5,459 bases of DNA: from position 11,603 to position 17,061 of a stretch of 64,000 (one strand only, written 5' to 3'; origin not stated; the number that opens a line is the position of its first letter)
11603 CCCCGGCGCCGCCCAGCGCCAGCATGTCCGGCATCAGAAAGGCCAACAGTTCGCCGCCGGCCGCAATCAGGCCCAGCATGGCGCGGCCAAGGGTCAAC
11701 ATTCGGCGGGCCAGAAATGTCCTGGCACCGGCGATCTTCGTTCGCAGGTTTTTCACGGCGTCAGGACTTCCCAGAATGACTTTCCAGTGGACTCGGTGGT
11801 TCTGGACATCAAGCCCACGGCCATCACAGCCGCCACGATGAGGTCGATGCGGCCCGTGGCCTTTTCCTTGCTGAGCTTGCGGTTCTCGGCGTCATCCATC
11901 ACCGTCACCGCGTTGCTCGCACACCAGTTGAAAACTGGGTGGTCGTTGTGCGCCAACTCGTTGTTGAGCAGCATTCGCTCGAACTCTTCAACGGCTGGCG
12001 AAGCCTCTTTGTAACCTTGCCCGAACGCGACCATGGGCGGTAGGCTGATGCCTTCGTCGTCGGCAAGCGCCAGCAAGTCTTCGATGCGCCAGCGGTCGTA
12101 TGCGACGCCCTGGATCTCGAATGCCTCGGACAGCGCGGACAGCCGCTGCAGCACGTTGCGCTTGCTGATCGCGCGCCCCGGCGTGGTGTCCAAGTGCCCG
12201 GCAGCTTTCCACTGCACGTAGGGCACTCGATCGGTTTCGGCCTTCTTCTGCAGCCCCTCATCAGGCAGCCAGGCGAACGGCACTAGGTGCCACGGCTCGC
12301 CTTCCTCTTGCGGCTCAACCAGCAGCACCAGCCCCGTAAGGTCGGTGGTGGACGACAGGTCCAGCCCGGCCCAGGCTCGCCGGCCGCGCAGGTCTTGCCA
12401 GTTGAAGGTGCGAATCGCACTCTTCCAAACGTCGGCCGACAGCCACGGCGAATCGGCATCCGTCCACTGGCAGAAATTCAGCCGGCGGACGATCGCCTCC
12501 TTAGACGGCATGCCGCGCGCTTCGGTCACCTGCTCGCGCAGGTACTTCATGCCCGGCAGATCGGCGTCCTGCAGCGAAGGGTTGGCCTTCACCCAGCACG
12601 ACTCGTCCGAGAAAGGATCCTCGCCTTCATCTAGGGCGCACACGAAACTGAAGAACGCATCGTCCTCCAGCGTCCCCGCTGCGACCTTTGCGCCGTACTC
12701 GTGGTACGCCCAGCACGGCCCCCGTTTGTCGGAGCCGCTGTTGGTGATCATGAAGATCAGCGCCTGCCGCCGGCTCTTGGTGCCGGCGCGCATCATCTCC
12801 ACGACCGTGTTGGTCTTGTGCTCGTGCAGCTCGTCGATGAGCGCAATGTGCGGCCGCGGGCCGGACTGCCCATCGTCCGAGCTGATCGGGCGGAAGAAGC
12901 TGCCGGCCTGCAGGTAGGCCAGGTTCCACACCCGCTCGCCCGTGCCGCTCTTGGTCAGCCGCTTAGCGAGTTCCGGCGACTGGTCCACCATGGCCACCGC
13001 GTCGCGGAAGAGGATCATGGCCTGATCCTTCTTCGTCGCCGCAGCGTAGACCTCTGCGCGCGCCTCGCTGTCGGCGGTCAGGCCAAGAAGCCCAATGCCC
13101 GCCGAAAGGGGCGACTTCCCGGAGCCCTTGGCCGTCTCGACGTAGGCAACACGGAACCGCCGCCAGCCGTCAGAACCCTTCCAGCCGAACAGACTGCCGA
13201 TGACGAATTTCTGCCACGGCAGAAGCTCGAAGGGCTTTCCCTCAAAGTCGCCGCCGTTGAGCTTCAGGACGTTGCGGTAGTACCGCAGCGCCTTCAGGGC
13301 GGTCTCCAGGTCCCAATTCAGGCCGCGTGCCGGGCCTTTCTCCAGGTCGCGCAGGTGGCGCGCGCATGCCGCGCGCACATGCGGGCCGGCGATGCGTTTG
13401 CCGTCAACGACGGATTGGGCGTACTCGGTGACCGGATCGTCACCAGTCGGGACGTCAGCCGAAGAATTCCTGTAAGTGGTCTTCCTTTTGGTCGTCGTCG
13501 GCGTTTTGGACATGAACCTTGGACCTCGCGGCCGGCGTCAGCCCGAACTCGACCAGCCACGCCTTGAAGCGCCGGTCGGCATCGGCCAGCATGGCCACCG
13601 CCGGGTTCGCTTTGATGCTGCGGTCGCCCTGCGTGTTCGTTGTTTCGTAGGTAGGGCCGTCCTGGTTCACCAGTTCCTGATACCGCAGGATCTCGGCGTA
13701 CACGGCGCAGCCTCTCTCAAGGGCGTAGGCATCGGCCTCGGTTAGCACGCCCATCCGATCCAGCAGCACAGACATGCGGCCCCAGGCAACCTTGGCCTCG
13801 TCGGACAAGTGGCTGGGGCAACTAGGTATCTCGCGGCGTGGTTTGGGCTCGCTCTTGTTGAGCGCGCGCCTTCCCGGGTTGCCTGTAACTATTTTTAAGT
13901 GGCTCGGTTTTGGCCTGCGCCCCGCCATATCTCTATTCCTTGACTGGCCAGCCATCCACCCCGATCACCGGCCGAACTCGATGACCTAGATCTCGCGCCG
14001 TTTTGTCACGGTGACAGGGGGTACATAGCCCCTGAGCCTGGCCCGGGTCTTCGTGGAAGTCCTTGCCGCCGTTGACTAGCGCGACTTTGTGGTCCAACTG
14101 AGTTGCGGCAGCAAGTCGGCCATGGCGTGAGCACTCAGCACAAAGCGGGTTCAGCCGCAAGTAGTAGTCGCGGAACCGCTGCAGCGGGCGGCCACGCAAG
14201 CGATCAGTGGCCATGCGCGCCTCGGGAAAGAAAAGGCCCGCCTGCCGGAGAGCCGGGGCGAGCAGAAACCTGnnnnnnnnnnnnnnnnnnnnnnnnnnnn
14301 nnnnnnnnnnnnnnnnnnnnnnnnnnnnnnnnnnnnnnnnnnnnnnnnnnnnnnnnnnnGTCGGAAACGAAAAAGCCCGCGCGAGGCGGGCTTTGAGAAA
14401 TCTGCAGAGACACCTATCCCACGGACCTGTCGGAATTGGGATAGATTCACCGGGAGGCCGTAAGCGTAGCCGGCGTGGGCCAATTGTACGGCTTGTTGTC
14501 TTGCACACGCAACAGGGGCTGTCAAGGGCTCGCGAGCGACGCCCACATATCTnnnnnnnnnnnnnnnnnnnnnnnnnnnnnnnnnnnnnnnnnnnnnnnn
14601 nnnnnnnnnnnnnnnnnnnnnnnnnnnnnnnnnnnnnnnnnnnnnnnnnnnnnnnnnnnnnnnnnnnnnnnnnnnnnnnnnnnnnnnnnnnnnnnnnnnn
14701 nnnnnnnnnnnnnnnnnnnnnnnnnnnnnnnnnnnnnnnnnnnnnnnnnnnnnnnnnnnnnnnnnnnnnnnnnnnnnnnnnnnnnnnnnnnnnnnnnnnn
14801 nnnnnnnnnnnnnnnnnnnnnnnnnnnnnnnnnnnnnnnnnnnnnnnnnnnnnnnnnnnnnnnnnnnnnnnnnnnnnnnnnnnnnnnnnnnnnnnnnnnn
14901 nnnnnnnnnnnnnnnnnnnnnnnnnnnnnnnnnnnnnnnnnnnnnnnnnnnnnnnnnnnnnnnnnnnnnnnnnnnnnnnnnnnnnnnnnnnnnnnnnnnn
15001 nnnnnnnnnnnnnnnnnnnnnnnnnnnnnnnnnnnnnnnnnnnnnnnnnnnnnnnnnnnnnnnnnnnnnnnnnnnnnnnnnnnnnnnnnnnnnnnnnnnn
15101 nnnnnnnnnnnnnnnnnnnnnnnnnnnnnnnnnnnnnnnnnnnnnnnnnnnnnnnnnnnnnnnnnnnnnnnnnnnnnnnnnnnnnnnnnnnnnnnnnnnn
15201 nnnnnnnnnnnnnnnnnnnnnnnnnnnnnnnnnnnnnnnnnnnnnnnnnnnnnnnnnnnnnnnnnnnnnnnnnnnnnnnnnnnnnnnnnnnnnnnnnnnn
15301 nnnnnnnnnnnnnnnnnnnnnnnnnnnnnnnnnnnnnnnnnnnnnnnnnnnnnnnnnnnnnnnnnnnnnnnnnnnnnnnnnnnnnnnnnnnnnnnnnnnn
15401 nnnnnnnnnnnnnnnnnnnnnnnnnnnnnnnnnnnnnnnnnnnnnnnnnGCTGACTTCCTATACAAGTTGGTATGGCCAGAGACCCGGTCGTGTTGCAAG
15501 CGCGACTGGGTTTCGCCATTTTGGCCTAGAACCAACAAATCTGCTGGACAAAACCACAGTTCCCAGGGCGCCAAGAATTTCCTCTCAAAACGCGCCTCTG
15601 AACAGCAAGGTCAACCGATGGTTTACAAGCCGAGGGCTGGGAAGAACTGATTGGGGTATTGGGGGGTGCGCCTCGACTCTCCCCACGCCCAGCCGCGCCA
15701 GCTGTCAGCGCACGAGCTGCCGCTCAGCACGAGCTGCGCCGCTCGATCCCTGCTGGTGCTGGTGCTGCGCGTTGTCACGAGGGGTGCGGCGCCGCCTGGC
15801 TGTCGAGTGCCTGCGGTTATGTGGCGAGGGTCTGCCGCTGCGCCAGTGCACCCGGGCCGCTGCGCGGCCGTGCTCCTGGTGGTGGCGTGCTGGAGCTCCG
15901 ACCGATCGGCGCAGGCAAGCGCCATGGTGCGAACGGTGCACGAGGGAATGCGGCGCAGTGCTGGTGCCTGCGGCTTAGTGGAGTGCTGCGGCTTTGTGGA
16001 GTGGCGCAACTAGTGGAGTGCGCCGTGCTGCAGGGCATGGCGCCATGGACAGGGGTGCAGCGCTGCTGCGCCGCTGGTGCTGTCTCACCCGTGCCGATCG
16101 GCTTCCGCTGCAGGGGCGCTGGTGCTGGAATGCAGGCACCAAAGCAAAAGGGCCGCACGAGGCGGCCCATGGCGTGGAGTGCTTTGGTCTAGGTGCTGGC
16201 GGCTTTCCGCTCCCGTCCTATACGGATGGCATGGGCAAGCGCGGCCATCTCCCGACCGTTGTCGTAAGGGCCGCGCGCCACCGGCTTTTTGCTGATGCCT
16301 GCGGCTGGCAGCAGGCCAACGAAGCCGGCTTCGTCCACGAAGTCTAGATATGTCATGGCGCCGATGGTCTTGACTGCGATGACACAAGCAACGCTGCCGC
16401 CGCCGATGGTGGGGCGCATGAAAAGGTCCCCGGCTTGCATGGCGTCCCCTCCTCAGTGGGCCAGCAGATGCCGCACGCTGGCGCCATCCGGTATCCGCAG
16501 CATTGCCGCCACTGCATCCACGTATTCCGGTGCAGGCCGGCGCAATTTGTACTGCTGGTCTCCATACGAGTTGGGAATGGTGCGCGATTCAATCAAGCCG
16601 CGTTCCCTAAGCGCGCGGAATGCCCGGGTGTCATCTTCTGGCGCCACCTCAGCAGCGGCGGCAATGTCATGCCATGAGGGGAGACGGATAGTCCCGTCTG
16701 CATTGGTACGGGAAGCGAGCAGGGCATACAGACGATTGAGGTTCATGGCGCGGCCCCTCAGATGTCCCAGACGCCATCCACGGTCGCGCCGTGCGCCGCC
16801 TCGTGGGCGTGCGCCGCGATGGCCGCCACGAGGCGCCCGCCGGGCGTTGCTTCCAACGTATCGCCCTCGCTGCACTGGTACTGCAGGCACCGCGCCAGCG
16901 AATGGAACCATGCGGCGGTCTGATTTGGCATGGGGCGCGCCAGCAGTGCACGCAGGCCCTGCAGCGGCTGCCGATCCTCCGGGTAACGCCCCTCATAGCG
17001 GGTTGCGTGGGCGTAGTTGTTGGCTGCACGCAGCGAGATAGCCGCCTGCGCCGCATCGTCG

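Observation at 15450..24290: Self-contained approx. 9-kb module with its own operators, iterons and regulators, wedged between the early-right (Q-position) and late (terminase) operons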

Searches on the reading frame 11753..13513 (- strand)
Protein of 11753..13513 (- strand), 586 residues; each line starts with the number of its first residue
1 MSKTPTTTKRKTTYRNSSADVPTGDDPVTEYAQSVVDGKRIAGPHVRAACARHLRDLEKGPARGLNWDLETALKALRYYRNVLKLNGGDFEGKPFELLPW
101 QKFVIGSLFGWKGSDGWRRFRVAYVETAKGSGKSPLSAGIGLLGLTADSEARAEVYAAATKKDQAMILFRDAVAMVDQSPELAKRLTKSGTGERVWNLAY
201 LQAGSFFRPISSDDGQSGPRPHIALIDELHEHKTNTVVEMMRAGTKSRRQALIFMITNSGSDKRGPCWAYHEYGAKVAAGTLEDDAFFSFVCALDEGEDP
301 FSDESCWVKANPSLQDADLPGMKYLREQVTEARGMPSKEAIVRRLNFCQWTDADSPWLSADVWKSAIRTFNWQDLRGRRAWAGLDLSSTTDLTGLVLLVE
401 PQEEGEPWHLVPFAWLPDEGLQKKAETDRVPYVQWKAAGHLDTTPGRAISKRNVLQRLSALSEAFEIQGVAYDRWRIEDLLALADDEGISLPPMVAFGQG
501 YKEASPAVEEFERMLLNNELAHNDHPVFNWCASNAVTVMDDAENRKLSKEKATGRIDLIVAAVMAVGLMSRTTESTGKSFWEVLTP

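Call 8: search_protein_families(library=pfam, max_evalue=0.01, proteins=[window:11753-13513:-])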
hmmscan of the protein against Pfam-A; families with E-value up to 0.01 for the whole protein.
window:11753-13513:- (586 aa): 2 families
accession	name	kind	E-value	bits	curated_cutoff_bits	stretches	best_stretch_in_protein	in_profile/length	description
PF20441.4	TerL_nuclease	-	1.9e-43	149.1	24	1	283-568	3-281/286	Terminase large subunit, endonuclease domain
PF03354.21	TerL_ATPase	-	2e-26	93.2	23.7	1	99-273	1-175/178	Terminase large subunit, ATPase domain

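Call 27: search_dna_similar(query=window:11753-13513:-, collection=phages, mode=protein, max_rows=15)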
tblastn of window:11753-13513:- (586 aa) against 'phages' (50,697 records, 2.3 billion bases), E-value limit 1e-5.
Records with a match: 2289; places in all: 2294; records where one place covers at least 80% of the query: 1752.
Best place of each record, by identity: 60-80% 2; <60% 2287.
By first word of the organism name: Streptococcus 424; Staphylococcus 249; Vibrio 219; Mycobacterium 156; Enterococcus 133; Arthrobacter 125; Paenibacillus 110; Bacillus 69; Ralstonia 62; Lactobacillus 59; and 99 more.
By host as written in the record: - 329; Streptococcus thermophilus 130; Mycobacterium smegmatis mc2 155 108; Arthrobacter sp. ATCC 21022 95; Staphylococcus aureus 77; Gordonia terrae 3612 53; Ralstonia solanacearum 49; Escherichia coli 43; and 678 more.
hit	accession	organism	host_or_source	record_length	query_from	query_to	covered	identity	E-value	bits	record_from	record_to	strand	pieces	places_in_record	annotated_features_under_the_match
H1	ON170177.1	Ralstonia phage YO103_6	Ralstonia solanacearum T379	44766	26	580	95%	66.4%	0e+0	723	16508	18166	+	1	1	record has no annotation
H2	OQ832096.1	Halomonas phage vB_HmeY_H4907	Halomonas meridiana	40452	25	577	94%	64.1%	0e+0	719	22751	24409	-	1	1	terminase large subunit | terminase small subunit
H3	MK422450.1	Klebsiella phage ST13-OXA48phi12.4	Klebsiella pneumoniae ST13-OXA48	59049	15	577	96%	57.7%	0e+0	637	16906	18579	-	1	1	terminase large subunit | terminase small subunit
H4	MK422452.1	Klebsiella phage ST13-OXA48phi12.2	Klebsiella pneumoniae ST13-OXA48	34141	15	567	94%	58.4%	0e+0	636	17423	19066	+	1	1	terminase large subunit | terminase small subunit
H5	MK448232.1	Klebsiella phage ST147-VIM1phi7.2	Klebsiella pneumoniae ST147-VIM1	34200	15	567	94%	58.4%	0e+0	632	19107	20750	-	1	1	terminase large subunit | terminase small subunit P27 family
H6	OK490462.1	Klebsiella phage Kp4882-3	Klebsiella pneumoniae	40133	15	567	94%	58.4%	0e+0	632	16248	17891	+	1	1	record has no annotation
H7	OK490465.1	Klebsiella phage Kp4884-3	Klebsiella pneumoniae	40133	15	567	94%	58.4%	0e+0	632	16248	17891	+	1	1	record has no annotation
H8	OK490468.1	Klebsiella phage Kp4885-3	Klebsiella pneumoniae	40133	15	567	94%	58.4%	0e+0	632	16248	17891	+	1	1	record has no annotation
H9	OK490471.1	Klebsiella phage Kp4886-3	Klebsiella pneumoniae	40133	15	567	94%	58.4%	0e+0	632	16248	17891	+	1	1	record has no annotation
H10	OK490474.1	Klebsiella phage Kp4887-3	Klebsiella pneumoniae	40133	15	567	94%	58.4%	0e+0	632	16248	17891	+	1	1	record has no annotation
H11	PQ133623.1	Klebsiella phage P7641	Klebsiella pneumoniae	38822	15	567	94%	58.2%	0e+0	634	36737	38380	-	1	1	hypothetical protein (x2)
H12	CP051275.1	Salmonella phage SW-37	Salmonella enterica subsp. enterica ...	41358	15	567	94%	58.1%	0e+0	643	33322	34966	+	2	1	record has no annotation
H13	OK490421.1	Klebsiella phage Kp4866-6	Klebsiella pneumoniae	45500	15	567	94%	57.9%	0e+0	634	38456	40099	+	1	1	record has no annotation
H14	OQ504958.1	Pseudomonas phage PG1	Stutzerimonas stutzeri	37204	16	582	97%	56.3%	0e+0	657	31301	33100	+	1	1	terminase large subunit | terminase small subunit P27 family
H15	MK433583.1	Klebsiella phage ST899-OXA48phi17.2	Klebsiella pneumoniae ST899-OXA48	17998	15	567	94%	57.7%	0e+0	632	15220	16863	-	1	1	terminase large subunit | terminase small subunit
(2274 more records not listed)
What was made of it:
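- Tried and rejected: The closest TerL among isolates is only 66% identical (call 27), so no isolate comparison was possible.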

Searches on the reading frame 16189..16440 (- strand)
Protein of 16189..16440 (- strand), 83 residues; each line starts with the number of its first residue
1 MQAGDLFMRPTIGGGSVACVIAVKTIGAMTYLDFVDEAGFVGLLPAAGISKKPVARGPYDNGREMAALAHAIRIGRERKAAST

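Call 7: search_protein_families(library=pfam, max_evalue=0.01, proteins=[window:16189-16440:-])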
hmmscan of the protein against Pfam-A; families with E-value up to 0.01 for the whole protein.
window:16189-16440:- (83 aa): 0 families

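Call 9: search_protein_families(library=phrogs, max_evalue=0.01, proteins=[window:16189-16440:-])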
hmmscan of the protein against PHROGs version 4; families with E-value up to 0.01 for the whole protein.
window:16189-16440:- (83 aa): 0 families

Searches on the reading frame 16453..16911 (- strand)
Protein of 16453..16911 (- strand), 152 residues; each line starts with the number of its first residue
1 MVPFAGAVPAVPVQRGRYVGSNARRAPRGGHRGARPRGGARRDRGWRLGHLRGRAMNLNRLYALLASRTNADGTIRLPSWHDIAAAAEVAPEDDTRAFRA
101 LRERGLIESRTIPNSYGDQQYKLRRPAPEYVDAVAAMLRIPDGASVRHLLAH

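Call 7: search_protein_families(library=pfam, max_evalue=0.01, proteins=[window:16453-16911:-])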
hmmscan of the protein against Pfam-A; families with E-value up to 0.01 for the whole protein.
window:16453-16911:- (152 aa): 1 family
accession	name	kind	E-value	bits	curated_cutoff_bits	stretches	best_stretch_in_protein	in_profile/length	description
PF13545.12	HTH_Crp_2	-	4.9e-05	23.7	27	1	60-110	2-56/70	Crp-like helix-turn-helix domain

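Call 9: search_protein_families(library=phrogs, max_evalue=0.01, proteins=[window:16453-16911:-])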
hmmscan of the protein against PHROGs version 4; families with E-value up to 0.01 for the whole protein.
window:16453-16911:- (152 aa): 0 families
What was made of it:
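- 16189..18318 (-): Leftward operon of eight small genes: 43 aa (18187-18318), 77 aa (17943-18176), 79 aa (17692-17931), 72 aa (17463-17681), 89 aa (17183-17452), 124 aa (16758-17132), 97 aa (16453-16746, weak winged-HTH) and 83 aa (16189-16440). No Pfam or PHROG family for the rest (calls 7, 9).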
